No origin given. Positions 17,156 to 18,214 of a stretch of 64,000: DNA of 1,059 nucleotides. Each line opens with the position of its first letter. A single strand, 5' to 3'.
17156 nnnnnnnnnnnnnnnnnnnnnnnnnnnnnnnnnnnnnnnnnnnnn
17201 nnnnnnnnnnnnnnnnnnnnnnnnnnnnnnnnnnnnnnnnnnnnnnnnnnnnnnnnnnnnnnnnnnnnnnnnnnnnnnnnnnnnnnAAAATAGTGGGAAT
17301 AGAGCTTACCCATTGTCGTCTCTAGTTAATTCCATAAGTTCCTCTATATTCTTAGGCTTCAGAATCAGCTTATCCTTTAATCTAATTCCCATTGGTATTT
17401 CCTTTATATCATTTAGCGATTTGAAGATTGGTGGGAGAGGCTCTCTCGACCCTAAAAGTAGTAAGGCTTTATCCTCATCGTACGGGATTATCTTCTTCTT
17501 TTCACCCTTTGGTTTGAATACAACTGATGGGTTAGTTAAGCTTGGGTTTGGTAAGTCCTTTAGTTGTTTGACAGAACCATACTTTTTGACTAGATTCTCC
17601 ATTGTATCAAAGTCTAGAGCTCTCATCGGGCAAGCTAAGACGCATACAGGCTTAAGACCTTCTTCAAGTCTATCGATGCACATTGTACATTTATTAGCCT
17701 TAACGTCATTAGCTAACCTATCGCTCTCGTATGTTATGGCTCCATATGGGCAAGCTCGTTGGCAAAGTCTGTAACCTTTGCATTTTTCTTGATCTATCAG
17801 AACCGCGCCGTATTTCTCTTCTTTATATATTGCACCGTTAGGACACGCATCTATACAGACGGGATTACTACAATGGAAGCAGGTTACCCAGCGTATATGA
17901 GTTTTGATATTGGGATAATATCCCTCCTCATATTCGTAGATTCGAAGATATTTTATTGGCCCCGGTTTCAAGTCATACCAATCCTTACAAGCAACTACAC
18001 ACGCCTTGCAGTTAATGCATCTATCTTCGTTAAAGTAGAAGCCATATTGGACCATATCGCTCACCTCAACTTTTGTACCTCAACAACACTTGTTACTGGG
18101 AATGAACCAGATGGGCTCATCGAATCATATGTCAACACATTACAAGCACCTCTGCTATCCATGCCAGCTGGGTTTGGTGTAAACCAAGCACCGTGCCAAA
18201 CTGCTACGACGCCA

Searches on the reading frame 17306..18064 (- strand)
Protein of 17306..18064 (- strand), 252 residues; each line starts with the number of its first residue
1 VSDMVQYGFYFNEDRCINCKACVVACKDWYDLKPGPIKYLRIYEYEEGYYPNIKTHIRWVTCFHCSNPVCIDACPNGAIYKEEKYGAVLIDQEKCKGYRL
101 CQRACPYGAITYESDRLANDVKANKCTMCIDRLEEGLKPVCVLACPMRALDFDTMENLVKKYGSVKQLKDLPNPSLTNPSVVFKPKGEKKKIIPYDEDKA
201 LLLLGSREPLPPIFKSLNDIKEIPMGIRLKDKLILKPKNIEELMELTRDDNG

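Call 10: search_protein_families(library=pfam, proteins=[window:17306-18064:-], max_evalue=0.01)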
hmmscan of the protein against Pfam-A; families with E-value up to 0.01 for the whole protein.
window:17306-18064:- (252 aa): 11 families
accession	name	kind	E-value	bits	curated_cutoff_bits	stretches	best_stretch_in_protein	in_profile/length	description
PF13247.11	Fer4_11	-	1.8e-24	86.3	26.2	1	61-153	9-98/100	4Fe-4S dicluster domain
PF12838.12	Fer4_7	-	5.1e-13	49.7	27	2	61-109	1-52/52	4Fe-4S dicluster domain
PF00037.32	Fer4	-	4.7e-12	45.6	21.1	2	10-26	2-18/24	4Fe-4S binding domain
PF13237.11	Fer4_10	-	1.2e-11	44.8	25.5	3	88-146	2-53/53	4Fe-4S dicluster domain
PF13187.11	Fer4_9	-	1.7e-11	44.4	27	2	15-79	1-52/52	4Fe-4S dicluster domain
PF12797.12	Fer4_2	-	5.3e-09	35.9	24.5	2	9-27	3-21/22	4Fe-4S binding domain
PF12837.12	Fer4_6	-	1.2e-08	35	25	2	10-27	3-20/24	4Fe-4S binding domain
PF13484.11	Fer4_16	-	7.7e-07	30.2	30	0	62-84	2-21/66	4Fe-4S double cluster binding domain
PF14697.11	Fer4_21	-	8.9e-07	29.4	35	2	57-111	3-58/59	4Fe-4S dicluster domain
PF12800.12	Fer4_4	-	1.8e-06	28.2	24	1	14-28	2-16/17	4Fe-4S binding domain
PF12798.12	Fer4_3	-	0.00016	22.7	27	0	16-26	1-11/15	4Fe-4S binding domain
